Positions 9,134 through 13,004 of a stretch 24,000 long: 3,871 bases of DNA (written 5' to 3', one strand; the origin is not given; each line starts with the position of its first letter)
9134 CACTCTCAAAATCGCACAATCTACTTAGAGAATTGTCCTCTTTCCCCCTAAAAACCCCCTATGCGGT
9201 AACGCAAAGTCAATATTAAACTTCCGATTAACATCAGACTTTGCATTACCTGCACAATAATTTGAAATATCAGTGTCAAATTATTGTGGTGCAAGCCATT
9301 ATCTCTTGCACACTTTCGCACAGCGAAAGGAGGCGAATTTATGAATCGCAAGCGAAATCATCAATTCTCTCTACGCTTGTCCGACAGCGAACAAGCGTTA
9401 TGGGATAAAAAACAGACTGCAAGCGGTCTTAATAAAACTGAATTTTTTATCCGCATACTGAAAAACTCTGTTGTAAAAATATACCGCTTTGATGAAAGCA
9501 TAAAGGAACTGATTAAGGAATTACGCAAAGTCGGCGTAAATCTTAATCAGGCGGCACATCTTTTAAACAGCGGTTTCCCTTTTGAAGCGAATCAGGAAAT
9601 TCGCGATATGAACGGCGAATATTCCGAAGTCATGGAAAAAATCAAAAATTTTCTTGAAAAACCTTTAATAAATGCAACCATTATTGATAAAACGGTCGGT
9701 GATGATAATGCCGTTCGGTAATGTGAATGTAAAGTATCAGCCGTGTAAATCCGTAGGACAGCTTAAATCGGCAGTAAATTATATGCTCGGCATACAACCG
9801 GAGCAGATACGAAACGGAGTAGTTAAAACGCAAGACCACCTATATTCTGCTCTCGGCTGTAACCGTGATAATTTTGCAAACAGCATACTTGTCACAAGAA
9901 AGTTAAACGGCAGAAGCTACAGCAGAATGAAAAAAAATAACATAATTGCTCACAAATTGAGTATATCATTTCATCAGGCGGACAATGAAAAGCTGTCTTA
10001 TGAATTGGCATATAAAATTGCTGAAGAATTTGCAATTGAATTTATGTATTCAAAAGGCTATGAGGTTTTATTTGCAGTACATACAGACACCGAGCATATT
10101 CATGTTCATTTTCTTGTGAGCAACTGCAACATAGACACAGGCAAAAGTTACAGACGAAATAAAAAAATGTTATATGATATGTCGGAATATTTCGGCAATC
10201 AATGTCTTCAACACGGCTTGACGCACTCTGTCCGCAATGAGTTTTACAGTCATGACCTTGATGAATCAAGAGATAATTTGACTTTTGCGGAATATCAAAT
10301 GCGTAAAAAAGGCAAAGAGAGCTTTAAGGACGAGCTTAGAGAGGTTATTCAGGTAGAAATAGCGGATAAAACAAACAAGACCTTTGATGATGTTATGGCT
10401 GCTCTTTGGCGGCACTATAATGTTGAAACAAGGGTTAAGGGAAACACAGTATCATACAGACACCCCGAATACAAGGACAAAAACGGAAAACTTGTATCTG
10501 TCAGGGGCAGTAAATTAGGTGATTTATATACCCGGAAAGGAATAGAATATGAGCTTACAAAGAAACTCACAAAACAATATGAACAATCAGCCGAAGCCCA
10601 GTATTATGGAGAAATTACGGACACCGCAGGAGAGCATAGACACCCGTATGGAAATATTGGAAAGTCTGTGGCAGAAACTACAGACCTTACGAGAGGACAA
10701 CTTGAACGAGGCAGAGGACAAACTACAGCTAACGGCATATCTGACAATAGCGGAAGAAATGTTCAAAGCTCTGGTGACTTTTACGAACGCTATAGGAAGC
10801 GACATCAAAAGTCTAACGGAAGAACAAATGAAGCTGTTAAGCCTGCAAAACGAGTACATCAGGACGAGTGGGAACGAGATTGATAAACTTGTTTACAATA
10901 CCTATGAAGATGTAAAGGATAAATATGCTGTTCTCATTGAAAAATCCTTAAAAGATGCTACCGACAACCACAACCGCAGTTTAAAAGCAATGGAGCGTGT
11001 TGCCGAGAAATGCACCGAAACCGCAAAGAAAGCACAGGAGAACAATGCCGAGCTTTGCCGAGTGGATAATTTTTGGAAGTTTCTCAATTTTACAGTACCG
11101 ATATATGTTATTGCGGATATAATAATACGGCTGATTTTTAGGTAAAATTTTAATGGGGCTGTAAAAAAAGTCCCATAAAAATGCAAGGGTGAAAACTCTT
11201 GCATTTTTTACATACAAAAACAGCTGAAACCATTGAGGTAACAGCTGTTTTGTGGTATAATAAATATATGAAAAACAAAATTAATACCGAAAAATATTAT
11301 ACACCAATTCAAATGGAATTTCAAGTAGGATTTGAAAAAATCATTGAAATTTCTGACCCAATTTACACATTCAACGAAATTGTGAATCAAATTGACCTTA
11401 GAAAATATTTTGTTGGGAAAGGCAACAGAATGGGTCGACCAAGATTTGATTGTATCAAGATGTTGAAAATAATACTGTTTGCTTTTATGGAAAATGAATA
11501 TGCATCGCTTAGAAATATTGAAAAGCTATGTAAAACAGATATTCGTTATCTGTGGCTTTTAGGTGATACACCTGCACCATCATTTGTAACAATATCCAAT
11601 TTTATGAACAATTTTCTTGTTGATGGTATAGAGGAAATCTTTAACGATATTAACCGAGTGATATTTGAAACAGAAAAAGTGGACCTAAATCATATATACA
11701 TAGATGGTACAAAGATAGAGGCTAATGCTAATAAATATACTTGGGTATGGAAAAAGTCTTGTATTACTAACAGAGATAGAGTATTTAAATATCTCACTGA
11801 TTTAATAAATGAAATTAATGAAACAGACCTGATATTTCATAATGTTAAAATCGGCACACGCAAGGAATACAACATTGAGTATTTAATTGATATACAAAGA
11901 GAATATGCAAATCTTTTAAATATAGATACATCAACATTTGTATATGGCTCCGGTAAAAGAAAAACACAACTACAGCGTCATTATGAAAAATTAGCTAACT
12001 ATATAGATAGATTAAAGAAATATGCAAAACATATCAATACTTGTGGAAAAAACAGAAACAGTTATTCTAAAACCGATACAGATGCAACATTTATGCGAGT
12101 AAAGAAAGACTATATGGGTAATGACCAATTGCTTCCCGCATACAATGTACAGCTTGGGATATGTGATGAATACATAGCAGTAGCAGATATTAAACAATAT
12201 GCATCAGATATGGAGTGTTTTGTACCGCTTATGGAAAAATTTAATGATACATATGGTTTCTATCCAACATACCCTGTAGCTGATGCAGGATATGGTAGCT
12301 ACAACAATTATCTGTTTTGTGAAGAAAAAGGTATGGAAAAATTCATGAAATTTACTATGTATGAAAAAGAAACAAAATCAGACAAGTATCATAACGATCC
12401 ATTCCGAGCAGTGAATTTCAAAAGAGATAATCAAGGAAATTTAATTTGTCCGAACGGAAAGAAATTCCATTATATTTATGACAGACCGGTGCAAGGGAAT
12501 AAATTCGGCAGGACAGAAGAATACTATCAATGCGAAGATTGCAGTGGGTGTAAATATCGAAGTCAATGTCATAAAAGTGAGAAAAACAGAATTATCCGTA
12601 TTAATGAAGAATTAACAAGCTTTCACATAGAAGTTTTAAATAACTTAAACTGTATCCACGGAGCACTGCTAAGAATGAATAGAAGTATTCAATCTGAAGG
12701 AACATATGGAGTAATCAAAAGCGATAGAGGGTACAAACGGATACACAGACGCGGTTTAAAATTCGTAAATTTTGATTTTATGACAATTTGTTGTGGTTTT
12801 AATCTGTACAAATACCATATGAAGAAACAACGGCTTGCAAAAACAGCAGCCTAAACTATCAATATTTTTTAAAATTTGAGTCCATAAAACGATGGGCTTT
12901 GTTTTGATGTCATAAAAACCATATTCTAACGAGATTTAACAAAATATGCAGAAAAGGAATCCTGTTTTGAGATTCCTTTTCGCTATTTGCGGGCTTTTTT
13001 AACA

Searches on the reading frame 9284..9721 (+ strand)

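Call 9: search_protein_families(library=pfam, proteins=[window:9284-9721:+], max_evalue=0.01)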
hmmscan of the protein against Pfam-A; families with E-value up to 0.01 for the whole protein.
window:9284-9721:+ (145 aa): 3 families
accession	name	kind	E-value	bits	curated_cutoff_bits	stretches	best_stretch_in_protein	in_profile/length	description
PF21983.2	NikA-like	-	1.5e-10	41.5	27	1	22-93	1-71/72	Mobilization protein NikA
PF19514.5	MobC_2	-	9.7e-06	25.7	27.5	1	15-99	11-103/140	MobC-like protein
PF05713.17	MobC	-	1.7e-05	25.6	23.2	1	77-102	1-26/45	Bacterial mobilisation protein (MobC)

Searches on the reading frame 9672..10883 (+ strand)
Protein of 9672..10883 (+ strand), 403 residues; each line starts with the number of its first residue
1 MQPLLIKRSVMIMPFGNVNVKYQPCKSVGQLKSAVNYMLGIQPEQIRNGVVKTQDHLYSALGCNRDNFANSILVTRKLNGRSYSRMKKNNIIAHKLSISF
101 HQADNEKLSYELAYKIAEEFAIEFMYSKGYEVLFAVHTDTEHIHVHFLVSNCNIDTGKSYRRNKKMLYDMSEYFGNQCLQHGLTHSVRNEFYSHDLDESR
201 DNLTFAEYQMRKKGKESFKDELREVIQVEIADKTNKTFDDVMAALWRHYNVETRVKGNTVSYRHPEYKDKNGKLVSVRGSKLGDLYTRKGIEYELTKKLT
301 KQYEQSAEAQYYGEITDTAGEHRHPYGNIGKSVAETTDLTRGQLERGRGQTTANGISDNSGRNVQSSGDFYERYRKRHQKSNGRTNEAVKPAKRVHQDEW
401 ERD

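Call 9: search_protein_families(library=pfam, proteins=[window:9672-10883:+], max_evalue=0.01)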
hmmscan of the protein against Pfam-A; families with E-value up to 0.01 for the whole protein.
window:9672-10883:+ (403 aa): 2 families
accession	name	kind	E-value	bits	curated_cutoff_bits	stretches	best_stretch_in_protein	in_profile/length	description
PF03432.20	Relaxase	-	1.8e-21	77.2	24.6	1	57-183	14-132/132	MobA/VirD2-like, nuclease domain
PF03389.21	MobA_MobL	-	0.00031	21.1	26.7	1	105-202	77-163/224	MobA/MobL family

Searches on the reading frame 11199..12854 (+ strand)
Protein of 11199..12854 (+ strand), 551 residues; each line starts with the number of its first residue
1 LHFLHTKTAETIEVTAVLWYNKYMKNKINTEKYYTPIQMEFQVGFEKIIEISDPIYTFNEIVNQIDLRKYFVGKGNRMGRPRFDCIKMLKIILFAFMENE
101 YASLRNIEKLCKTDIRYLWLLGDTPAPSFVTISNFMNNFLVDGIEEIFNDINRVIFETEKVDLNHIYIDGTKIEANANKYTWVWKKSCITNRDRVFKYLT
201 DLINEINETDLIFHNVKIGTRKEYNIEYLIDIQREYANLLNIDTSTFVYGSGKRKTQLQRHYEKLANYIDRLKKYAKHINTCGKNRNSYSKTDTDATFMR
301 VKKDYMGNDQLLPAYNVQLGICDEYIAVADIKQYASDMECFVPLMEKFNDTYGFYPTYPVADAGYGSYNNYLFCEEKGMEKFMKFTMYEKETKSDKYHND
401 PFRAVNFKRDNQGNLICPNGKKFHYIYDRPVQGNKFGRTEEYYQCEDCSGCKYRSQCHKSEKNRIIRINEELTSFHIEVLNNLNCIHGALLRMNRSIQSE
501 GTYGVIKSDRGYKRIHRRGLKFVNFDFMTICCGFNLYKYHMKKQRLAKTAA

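Call 9: search_protein_families(library=pfam, proteins=[window:11199-12854:+], max_evalue=0.01)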
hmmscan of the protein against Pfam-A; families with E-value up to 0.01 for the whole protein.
window:11199-12854:+ (551 aa): 3 families
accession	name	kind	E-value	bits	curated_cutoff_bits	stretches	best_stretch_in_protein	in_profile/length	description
PF13751.12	DDE_Tnp_1_6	-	2.1e-30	106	25.1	1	416-540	1-125/125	Transposase DDE domain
PF05598.16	DUF772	-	1.9e-11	44.3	23.1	1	79-151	1-74/74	Transposase domain (DUF772)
PF01609.27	DDE_Tnp_1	-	7.5e-09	36.1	23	1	289-385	4-106/200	Transposase DDE domain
